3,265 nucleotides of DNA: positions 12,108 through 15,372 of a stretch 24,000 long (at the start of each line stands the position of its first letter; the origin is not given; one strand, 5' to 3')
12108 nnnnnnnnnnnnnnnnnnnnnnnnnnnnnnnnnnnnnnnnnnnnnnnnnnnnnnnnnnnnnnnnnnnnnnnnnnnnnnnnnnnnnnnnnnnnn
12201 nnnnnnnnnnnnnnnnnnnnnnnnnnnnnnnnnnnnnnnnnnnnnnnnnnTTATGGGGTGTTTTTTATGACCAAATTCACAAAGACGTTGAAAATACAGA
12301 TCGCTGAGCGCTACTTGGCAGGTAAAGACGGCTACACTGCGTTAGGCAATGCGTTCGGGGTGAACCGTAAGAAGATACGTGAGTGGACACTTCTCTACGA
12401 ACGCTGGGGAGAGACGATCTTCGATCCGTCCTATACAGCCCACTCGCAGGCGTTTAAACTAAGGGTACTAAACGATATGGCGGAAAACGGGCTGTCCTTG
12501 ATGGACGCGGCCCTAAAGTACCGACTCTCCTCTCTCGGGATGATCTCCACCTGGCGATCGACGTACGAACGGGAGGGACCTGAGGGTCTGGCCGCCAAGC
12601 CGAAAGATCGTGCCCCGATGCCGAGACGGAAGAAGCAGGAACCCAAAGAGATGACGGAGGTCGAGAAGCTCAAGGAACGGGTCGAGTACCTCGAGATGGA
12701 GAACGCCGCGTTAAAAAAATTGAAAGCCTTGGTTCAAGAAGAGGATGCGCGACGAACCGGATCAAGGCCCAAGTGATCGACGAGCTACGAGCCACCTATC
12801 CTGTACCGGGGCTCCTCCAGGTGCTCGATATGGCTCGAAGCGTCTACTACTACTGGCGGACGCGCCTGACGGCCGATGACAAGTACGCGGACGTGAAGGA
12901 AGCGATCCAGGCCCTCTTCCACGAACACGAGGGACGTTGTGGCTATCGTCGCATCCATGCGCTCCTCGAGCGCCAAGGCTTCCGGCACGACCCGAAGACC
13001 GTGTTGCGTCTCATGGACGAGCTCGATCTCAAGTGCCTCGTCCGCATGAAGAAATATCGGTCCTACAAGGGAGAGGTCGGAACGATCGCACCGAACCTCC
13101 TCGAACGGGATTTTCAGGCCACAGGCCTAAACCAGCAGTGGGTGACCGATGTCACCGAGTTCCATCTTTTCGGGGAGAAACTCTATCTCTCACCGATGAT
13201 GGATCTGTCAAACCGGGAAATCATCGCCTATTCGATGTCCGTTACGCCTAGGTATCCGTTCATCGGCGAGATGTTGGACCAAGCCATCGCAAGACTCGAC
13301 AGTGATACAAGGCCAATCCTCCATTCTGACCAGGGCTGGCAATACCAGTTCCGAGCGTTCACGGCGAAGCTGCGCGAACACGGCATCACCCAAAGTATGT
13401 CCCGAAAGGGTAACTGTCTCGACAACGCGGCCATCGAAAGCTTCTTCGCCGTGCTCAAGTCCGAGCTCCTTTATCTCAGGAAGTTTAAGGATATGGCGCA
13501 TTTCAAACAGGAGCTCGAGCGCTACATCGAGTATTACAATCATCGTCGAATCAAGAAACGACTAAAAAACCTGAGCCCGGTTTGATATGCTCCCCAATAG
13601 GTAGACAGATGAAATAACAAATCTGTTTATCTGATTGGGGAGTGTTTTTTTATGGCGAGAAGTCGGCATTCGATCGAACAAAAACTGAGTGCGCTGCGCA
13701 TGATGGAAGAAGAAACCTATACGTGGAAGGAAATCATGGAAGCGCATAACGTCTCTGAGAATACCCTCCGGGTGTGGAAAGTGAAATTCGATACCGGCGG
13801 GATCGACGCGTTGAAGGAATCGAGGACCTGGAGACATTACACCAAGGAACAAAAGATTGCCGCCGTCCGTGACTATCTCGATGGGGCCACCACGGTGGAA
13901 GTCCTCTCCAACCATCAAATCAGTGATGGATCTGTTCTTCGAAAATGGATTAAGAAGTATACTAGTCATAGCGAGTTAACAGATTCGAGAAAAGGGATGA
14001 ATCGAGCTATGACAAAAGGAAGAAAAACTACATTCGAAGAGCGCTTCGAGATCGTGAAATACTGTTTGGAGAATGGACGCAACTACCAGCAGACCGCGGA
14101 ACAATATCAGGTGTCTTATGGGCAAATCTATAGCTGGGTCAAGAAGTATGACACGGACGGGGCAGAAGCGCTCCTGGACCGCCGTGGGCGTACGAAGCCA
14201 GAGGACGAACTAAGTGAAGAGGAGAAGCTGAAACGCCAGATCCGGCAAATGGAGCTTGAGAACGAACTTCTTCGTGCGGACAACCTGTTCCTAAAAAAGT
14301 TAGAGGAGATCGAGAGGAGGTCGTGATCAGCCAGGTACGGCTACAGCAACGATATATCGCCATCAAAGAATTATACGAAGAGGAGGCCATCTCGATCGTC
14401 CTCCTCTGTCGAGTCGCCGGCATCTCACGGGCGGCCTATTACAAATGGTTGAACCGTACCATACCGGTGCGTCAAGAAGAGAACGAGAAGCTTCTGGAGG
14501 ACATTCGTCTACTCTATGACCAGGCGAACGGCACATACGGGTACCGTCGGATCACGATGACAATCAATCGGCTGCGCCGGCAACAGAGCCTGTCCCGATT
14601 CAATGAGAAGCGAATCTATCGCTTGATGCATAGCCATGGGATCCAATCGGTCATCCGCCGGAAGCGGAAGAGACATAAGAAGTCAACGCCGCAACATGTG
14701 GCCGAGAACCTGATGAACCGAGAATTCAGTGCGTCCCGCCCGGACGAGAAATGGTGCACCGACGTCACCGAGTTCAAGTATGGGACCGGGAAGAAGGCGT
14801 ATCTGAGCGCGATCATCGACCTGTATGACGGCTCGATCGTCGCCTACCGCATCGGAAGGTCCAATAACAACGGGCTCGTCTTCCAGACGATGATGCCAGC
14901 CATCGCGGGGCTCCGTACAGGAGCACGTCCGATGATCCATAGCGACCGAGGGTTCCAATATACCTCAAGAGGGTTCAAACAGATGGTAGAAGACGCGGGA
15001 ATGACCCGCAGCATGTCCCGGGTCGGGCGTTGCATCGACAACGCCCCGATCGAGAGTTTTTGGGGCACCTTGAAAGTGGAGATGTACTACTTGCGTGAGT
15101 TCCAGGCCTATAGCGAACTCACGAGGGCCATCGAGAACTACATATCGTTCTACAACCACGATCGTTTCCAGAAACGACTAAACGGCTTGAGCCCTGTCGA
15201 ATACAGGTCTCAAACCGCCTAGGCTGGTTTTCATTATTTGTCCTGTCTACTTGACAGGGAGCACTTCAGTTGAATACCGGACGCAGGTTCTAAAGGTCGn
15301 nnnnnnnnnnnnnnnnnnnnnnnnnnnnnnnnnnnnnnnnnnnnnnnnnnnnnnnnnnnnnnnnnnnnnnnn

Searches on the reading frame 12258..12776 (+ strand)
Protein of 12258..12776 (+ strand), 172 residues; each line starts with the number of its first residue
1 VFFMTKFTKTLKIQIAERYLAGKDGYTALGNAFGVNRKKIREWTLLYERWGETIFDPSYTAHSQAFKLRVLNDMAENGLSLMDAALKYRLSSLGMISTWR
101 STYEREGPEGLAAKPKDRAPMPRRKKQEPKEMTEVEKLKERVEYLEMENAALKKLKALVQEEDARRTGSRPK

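Call 6: search_protein_families(library=pfam, proteins=[window:12258-12776:+])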
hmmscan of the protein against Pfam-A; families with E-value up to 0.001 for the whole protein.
window:12258-12776:+ (172 aa): 2 families
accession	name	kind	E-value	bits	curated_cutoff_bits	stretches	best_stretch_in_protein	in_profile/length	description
PF13518.12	HTH_28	-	1.6e-16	60.5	25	2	66-118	1-51/52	Helix-turn-helix domain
PF01527.26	HTH_Tnp_1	-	1.2e-06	29.1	24.1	0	63-133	8-58/75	Transposase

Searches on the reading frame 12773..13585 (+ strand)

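Call 6: search_protein_families(library=pfam, proteins=[window:12773-13585:+])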
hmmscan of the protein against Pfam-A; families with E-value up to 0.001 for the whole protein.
window:12773-13585:+ (270 aa): 4 families
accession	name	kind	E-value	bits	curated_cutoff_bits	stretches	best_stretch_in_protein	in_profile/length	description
PF00665.32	rve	-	1.6e-22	80.1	32.6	1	120-215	5-102/102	Integrase core domain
PF13333.12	rve_2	-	1.8e-15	57.2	22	1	222-270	1-49/56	Integrase core domain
PF13276.12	HTH_21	-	2.3e-14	53.8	28.1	1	41-94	6-60/60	HTH-like domain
PF13683.12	rve_3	-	8.7e-14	51.5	26.5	1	203-269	1-67/67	Integrase core domain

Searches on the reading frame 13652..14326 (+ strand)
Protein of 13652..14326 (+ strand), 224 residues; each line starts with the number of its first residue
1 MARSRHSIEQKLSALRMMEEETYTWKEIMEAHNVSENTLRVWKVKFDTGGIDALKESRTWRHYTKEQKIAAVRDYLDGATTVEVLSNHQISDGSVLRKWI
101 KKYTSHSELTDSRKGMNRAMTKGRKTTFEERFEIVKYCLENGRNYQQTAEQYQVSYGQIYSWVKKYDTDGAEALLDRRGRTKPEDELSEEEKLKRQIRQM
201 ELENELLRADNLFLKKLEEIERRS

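Call 6: search_protein_families(library=pfam, proteins=[window:13652-14326:+])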
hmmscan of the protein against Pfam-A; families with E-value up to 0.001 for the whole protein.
window:13652-14326:+ (224 aa): 8 families
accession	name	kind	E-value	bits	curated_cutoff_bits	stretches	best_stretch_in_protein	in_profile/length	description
PF13518.12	HTH_28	-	3.6e-33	113.7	25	3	130-180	1-50/52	Helix-turn-helix domain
PF01527.26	HTH_Tnp_1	-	3e-26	91.9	24.1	3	123-197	4-74/75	Transposase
PF13384.12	HTH_23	-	8e-22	76.8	24.6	2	128-175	4-50/50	Homeodomain-like domain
PF13551.12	HTH_29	-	4.7e-21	75.1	28.1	2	139-191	9-62/64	Winged helix-turn helix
PF13565.12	HTH_32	-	1.7e-08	35.3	33.7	1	159-192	2-34/73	Homeodomain-like domain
PF13011.12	LZ_Tnp_IS481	-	8.7e-05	23.2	22.2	0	134-183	17-66/85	leucine-zipper of insertion element IS481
PF01371.25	Trp_repressor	-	0.00036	21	27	0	124-159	31-66/88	Trp repressor protein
PF08765.17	Mor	-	0.00098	19.5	24.9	0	122-168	52-97/107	Mor transcription activator family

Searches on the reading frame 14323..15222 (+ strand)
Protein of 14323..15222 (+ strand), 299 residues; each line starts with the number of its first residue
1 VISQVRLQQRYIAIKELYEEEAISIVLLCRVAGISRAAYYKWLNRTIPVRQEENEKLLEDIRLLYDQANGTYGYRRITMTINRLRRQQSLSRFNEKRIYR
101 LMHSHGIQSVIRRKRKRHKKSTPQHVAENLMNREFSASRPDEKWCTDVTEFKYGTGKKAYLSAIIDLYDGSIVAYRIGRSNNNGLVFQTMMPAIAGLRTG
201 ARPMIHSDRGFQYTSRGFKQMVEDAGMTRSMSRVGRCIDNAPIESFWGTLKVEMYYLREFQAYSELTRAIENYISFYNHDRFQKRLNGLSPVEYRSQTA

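Call 6: search_protein_families(library=pfam, proteins=[window:14323-15222:+])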
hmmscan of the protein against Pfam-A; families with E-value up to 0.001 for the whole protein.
window:14323-15222:+ (299 aa): 4 families
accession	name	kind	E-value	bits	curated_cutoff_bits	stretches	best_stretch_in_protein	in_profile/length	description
PF00665.32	rve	-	5e-21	75.3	32.6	1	138-237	2-102/102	Integrase core domain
PF13333.12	rve_2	-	2e-18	66.7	22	1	244-298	1-55/56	Integrase core domain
PF13276.12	HTH_21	-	2.3e-15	57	28.1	1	53-115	2-60/60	HTH-like domain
PF13683.12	rve_3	-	9.7e-11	41.7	26.5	1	226-291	2-67/67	Integrase core domain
